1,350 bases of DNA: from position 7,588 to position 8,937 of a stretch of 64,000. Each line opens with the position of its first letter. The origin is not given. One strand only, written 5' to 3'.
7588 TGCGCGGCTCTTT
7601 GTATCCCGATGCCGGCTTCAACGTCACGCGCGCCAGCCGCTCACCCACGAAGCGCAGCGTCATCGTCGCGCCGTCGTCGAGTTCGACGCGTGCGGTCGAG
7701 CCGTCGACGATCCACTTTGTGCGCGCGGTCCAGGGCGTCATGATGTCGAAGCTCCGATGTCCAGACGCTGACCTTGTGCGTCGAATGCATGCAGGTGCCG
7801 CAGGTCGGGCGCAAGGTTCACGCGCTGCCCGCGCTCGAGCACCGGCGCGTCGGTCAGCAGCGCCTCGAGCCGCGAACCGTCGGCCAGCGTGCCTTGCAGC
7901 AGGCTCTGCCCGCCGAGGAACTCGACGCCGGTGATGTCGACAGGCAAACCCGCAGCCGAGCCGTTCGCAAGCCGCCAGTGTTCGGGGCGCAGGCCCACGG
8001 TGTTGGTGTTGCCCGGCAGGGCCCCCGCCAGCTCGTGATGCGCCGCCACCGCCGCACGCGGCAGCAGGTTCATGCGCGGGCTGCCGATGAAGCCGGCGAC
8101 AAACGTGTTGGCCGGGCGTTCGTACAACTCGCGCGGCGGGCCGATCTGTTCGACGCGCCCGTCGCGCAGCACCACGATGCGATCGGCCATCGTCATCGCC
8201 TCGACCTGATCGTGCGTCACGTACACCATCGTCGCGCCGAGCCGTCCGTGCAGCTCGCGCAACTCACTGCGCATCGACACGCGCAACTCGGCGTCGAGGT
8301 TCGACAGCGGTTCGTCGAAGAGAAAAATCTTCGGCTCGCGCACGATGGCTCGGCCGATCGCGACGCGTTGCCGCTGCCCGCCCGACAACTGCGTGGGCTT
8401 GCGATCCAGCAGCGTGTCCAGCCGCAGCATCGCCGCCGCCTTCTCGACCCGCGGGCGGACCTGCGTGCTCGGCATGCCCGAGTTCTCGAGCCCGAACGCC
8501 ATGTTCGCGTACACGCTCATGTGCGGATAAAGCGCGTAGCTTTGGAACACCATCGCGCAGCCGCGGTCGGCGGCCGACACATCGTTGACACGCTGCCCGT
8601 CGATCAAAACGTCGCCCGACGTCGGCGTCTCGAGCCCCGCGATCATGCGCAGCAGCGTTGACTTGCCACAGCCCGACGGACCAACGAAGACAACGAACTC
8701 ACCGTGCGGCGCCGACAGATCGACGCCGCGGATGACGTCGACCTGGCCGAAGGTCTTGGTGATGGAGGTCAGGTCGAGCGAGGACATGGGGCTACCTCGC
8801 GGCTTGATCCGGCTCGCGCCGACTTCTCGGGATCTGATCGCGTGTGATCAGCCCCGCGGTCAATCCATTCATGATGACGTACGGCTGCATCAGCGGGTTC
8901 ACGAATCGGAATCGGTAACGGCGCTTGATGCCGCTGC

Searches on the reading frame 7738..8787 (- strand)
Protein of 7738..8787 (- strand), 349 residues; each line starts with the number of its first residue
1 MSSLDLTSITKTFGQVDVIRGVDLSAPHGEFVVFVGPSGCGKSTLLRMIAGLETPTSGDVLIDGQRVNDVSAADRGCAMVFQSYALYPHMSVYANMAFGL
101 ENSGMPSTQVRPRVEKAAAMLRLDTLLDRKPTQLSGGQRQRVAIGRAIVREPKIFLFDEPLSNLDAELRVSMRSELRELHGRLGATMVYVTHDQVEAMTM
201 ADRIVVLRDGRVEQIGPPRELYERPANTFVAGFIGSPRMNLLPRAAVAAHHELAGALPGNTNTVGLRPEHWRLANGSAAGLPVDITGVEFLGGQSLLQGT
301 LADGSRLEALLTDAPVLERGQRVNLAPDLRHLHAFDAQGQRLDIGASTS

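Call 3: search_protein_families(library=pfam, proteins=[window:7738-8787:-], max_evalue=0.01)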
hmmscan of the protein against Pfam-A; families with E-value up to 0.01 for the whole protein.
window:7738-8787:- (349 aa): 10 families
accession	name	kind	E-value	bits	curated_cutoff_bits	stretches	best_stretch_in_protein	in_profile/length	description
PF00005.33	ABC_tran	-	2.6e-35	122.4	25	1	20-161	2-136/137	ABC transporter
PF08402.16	TOBE_2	-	3.7e-11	43.4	21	1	264-335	1-76/76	TOBE domain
PF13304.12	AAA_21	-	5.7e-05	23.8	27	0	31-52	1-22/304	AAA domain, putative AbiEii toxin, Type IV TA system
PF03193.22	RsgA_GTPase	-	0.00079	19.7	30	1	29-52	106-129/174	RsgA GTPase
PF01078.27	Mg_chelatase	-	0.00085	19.2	20.3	1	12-93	5-86/207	Magnesium chelatase, subunit ChlI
PF02463.25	SMC_N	-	0.0027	17.6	40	0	131-206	134-213/220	RecF/RecN/SMC N terminal domain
PF17912.7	OB_MalK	-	0.0049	18.2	27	0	235-270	1-52/53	MalK OB fold domain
PF13521.12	AAA_28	-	0.0056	17.4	27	1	32-56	2-27/164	AAA domain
PF13401.12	AAA_22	-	0.0071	17.1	27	0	29-52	5-28/130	AAA domain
PF03459.23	TOBE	-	0.0085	16.7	22.3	0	281-333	7-63/64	TOBE domain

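Call 9: search_protein_families(library=ncbifam, proteins=[window:7738-8787:-], max_evalue=0.01)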
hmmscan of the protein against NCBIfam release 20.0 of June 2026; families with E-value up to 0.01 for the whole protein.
window:7738-8787:- (349 aa): 187 families (the best 25 are shown)
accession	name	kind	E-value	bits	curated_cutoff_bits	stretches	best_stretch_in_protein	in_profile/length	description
NF008653.0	PRK11650.1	subfamily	1e-137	459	432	1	1-341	1-353/357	sn-glycerol-3-phosphate ABC transporter ATP-binding protein UgpC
NF008233.0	PRK11000.1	equivalog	8.4e-119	396.7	568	1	1-254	1-254/369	maltose/maltodextrin ABC transporter ATP-binding protein MalK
NF006987.0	PRK09452.1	equivalog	5.5e-99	331.4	482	1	4-237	18-251/378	spermidine/putrescine ABC transporter ATP-binding protein PotA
TIGR03265.1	PhnT2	equivalog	3e-94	316.2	457.7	1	3-300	4-311/353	putative 2-aminoethylphosphonate ABC transporter ATP-binding protein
TIGR01187.1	potA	subfamily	1.1e-89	300.8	355.6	1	35-237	2-204/325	polyamine ABC transporter ATP-binding protein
NF008513.0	PRK11432.1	equivalog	6.1e-88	295.1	496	1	4-292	7-304/351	ferric ABC transporter ATP-binding protein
NF043075.1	MMSYN1_0197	equivalog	2.9e-84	282.9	550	1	4-237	3-236/341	spermidine/putrescine ABC transporter ATP-binding protein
TIGR00968.1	3a0106s01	subfamily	5e-82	275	342.75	1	6-236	3-233/237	sulfate ABC transporter ATP-binding protein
NF040933.2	ABC_arch_GlcV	equivalog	6.4e-82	275.3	450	1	5-273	4-288/357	glucose ABC transporter ATP-binding protein GlcV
NF008621.0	PRK11607.1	equivalog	3.7e-75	253.1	613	1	4-237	20-253/377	putrescine ABC transporter ATP-binding subunit PotG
TIGR03258.1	PhnT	equivalog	1.5e-73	248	499.15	1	5-248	10-252/359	2-aminoethylphosphonate ABC transport system ATP-binding subunit PhnT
NF008105.0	PRK10851.1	equivalog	3.8e-73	246.3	502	1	3-236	2-239/362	sulfate/thiosulfate ABC transporter ATP-binding protein CysA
NF040840.2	tungstate_WtpC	equivalog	7.2e-69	232.7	440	1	8-236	6-233/347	tungstate ABC transporter ATP-binding protein WtpC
TIGR01186.1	proV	subfamily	4.3e-65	220.2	326.6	1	14-239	4-235/363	betaine/proline/choline family ABC transporter ATP-binding protein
TIGR02142.1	modC_ABC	equivalog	3.3e-54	184.5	285.05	1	22-228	16-226/353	molybdenum ABC transporter ATP-binding protein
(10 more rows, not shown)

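Call 10: find_encoding_contigs(protein=window:7738-8787:-, flank=10000, max_places=10)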
Protein window:7738-8787:- (349 aa): no gene with exactly this product is on record in the collection.

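Call 51: find_related_loci(query=window:7738-8787:-, collection=metagenome_contigs, flank=10000)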
Query window:7738-8787:- (349 aa) in metagenome_contigs; peptide patterns used: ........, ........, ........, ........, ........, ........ (x = any residue, [..] = any of these).
600 stretches matched a pattern (row limit reached: there are more); 596 encode a relative of the query (tblastn E <= 1e-3); the best 80 are kept; 80 distinct loci.
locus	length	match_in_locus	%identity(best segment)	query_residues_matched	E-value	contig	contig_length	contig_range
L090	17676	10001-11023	68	1-342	2e-154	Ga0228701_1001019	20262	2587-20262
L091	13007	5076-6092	69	1-343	9e-145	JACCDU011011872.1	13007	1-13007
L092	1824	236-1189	63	1-301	9e-132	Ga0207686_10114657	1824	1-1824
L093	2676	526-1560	59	2-339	2e-127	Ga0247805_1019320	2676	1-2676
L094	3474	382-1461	58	1-337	9e-125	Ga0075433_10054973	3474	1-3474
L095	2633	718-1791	57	1-335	2e-127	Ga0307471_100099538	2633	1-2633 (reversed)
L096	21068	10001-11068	56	1-340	3e-122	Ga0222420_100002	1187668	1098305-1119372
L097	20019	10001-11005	55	1-339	4e-121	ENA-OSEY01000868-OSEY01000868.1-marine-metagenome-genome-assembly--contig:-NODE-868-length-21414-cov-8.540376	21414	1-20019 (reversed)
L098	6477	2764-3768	55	1-339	4e-121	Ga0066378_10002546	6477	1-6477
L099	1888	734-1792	59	1-340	8e-129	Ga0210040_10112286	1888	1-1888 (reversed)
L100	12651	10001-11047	58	1-340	9e-120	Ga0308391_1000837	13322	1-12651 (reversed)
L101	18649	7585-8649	57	2-342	7e-120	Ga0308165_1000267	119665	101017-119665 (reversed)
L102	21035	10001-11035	57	2-339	1e-118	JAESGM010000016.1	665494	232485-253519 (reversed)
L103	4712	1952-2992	58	1-338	4e-119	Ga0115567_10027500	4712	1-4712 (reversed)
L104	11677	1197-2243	55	1-332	2e-117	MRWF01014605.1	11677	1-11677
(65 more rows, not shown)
